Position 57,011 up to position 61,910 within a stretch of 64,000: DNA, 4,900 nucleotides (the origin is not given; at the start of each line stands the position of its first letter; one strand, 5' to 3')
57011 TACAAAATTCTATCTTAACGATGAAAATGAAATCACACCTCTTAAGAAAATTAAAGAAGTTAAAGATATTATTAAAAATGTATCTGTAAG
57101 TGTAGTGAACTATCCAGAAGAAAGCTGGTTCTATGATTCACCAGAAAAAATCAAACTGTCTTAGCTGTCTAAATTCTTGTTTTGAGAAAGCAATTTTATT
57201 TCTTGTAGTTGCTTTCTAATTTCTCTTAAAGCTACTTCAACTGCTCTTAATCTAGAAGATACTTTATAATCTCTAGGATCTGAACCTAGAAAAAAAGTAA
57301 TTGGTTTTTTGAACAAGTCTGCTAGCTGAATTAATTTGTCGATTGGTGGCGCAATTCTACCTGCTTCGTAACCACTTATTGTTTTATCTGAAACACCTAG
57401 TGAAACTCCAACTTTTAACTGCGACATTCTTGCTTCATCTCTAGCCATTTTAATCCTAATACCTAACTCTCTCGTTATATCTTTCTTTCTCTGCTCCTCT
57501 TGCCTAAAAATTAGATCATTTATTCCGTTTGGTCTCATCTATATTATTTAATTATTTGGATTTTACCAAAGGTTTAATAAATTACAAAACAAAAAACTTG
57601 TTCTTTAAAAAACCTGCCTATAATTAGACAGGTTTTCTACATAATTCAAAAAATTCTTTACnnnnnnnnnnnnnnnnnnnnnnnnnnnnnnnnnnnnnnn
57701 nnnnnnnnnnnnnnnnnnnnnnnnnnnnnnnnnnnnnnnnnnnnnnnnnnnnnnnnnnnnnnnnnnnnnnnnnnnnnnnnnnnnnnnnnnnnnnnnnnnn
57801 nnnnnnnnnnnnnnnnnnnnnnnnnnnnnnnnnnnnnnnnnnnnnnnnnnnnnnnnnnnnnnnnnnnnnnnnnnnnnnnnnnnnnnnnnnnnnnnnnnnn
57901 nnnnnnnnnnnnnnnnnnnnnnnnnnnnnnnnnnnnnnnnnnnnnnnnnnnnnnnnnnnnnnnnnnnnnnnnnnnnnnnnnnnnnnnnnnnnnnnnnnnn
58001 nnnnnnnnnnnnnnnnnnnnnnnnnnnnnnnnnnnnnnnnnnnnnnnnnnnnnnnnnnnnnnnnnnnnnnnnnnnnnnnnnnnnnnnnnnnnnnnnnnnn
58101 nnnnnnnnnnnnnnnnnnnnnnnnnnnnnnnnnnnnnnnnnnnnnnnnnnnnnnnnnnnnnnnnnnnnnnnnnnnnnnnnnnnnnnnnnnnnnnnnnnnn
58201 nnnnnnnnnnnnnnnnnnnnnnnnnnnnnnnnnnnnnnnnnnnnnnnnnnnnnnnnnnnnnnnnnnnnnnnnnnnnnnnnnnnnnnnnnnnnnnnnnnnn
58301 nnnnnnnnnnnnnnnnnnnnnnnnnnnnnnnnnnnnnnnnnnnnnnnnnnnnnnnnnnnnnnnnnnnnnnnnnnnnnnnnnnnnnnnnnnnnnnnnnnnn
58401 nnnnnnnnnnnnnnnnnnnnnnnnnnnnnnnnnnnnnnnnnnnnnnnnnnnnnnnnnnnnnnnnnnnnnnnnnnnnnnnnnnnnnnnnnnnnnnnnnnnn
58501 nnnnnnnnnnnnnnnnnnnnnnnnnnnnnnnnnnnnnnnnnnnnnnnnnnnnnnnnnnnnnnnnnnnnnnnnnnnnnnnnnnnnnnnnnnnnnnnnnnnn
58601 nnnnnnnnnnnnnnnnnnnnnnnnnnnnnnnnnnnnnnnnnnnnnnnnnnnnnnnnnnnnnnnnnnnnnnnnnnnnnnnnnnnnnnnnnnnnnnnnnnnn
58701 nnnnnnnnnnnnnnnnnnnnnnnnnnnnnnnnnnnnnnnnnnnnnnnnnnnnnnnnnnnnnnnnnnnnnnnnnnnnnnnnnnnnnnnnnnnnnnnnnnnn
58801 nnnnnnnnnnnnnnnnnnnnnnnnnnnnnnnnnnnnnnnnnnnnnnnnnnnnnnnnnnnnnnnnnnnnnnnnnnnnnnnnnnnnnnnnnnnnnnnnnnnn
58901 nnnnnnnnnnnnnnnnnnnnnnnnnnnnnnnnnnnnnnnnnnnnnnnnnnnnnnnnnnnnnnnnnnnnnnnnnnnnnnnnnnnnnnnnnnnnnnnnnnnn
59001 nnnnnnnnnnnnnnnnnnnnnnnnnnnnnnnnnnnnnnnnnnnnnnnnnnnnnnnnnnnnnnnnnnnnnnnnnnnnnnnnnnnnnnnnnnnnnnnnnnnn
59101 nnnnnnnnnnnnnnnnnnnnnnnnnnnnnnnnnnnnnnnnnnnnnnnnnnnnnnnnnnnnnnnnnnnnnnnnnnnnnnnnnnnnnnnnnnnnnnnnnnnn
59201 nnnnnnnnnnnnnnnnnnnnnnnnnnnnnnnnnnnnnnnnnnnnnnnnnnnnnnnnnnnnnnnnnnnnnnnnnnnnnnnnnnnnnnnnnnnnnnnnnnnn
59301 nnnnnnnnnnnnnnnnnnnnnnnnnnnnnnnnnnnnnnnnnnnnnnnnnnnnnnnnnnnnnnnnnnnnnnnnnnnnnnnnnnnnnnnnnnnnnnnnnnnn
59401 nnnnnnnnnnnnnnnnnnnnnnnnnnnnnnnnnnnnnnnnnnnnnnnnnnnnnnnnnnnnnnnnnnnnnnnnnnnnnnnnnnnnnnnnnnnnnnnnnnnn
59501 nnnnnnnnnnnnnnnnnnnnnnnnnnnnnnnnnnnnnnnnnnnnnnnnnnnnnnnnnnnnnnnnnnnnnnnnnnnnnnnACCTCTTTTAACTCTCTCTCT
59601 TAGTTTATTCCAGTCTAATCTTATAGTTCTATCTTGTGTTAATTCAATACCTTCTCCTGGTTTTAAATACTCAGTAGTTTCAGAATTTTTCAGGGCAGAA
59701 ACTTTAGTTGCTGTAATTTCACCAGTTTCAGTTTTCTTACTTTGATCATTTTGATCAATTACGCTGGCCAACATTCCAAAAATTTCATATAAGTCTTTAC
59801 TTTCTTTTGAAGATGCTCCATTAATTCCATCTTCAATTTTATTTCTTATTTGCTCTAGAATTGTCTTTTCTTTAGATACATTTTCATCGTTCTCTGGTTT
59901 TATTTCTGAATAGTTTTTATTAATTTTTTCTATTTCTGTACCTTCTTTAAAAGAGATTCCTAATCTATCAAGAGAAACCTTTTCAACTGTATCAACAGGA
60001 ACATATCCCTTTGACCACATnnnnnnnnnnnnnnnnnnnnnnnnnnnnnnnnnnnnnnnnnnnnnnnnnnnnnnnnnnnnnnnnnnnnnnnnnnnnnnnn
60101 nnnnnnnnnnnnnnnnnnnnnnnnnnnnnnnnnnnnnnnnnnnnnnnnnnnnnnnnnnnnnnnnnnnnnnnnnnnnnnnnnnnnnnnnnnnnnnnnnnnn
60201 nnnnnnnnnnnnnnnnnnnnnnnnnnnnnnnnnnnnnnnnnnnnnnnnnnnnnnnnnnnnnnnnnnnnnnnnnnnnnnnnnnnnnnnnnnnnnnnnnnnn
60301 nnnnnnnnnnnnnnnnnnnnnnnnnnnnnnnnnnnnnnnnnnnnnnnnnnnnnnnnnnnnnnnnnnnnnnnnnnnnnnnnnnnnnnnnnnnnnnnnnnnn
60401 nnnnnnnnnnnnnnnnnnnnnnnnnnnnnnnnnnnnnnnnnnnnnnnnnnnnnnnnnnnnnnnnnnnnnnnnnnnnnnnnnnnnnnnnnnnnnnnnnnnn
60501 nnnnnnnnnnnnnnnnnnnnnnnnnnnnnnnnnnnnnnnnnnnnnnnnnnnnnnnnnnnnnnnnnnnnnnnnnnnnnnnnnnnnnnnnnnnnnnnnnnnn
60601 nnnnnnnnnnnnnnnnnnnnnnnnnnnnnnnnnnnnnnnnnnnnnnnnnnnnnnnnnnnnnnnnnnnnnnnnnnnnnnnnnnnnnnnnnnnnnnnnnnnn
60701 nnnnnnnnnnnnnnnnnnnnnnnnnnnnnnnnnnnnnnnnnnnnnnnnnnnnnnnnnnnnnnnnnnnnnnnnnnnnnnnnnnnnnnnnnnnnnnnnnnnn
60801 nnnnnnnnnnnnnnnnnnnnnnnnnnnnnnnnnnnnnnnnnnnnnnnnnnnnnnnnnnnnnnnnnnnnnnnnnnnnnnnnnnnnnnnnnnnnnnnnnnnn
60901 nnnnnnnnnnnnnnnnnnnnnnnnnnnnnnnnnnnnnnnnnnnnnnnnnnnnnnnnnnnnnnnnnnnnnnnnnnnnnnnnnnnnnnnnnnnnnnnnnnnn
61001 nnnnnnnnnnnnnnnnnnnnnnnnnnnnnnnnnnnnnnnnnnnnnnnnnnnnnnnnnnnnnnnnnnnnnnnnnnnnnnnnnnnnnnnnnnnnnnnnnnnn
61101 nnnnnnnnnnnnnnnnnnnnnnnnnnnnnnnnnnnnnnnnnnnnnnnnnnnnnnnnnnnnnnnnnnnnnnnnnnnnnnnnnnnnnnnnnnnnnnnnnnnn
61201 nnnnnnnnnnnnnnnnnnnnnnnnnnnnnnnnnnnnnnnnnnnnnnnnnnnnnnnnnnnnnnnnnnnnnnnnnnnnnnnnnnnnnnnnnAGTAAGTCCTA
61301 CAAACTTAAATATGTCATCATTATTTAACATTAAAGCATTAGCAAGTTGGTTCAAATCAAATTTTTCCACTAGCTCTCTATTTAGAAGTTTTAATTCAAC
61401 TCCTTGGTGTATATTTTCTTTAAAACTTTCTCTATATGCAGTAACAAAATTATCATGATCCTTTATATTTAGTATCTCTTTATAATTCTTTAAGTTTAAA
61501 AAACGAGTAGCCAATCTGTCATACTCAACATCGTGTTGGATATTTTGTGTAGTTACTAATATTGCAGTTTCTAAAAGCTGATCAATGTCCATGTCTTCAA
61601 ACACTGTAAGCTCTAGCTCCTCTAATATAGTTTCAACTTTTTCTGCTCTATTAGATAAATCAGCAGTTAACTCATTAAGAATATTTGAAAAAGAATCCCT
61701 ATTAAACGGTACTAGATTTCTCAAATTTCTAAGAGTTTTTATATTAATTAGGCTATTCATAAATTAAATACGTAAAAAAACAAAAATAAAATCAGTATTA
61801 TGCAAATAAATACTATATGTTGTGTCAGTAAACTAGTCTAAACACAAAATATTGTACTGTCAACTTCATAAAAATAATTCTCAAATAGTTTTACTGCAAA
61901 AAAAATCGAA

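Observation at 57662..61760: Class Ic (Chlamydia-type, tyrosyl-radical-less) ribonucleotide reductase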

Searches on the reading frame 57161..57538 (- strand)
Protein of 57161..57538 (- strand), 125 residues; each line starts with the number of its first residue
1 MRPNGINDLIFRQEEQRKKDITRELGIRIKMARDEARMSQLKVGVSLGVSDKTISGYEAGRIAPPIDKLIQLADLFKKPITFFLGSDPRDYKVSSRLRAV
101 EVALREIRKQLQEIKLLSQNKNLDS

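Call 3: search_protein_families(library=pfam, proteins=[window:57161-57538:-])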
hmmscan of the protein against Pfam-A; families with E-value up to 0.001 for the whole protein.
window:57161-57538:- (125 aa): 3 families
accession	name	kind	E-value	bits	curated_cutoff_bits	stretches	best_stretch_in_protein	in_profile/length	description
PF01381.28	HTH_3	-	5.8e-11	42.7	23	1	29-83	1-55/55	Helix-turn-helix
PF13560.12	HTH_31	-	3.2e-09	37.4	27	1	24-76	1-54/64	Helix-turn-helix domain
PF12844.13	HTH_19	-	4.7e-07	30.1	30.2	1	26-80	1-55/64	Helix-turn-helix domain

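Call 4: search_protein_families(library=ncbifam, proteins=[window:57161-57538:-])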
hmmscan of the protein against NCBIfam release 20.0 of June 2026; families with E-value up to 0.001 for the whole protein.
window:57161-57538:- (125 aa): 9 families
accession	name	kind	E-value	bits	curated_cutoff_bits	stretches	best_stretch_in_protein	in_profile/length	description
NF041951.1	phage_RstR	subfamily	2.5e-07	31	80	1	25-90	3-68/108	RstR family transcriptional repressor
TIGR03070.1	couple_hipB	subfamily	2.6e-07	30.5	71.65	1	23-76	1-54/58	type II toxin-antitoxin system Y4mF family antitoxin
NF007257.0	PRK09706.1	subfamily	2.5e-06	27.3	101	1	23-111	4-92/135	transcriptional repressor DicA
NF052239.1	antitox_spr1629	equivalog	4.4e-06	26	335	1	27-112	5-88/377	spr1629 family repressor/antitoxin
NF003162.0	PRK04140.1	equivalog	6.8e-06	25.3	263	1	28-81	130-183/317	transcriptional regulator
NF047948.1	male_kill_WMK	equivalog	6.9e-06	25.7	300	1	14-121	152-262/300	WO male-killing family protein Wmk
TIGR03830.1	CxxCG_CxxCG_HTH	subfamily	2.4e-05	24.1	61.8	1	22-74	63-117/127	type II TA system antitoxin MqsA family protein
NF006015.0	PRK08154.1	subfamily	0.0001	21.6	204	1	13-90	19-96/314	anaerobic benzoate catabolism transcriptional regulator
TIGR00270.2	TIGR00270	equivalog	0.00031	20.6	110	1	16-72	67-123/159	multiprotein bridging factor aMBF1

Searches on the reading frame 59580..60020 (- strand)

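Call 13: search_protein_families(library=pfam, proteins=[window:59580-60020:-], max_evalue=10)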
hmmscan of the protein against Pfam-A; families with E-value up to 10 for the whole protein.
window:59580-60020:- (147 aa): 3 families
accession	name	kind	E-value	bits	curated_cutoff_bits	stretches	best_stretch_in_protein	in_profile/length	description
PF07830.18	PP2C_C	-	0.012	16.4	28.5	1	44-86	14-56/80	Protein serine/threonine phosphatase 2C, C-terminal domain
PF05215.19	Spiralin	-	0.14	13.1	25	1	30-114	5-72/81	Spiralin domain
PF07956.16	DUF1690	-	0.15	12.9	29.7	1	38-112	15-90/139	Protein of Unknown function (DUF1690)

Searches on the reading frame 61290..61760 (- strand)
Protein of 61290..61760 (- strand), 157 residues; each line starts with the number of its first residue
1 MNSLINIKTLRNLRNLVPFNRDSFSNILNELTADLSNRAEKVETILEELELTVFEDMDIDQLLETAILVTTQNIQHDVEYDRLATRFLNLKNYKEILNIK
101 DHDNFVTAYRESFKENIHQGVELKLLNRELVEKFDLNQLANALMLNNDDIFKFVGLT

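Call 13: search_protein_families(library=pfam, proteins=[window:61290-61760:-], max_evalue=10)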
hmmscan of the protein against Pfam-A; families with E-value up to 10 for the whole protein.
window:61290-61760:- (157 aa): 2 families
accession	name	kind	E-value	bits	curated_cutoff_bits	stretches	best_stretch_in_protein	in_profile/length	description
PF21672.2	COMM_HN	-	0.031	15.2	23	1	10-91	8-90/103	COMMD2-7/10, HN domain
PF19025.5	DUF5751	-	0.13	12.5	27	1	96-134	33-71/116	Family of unknown function (DUF5751)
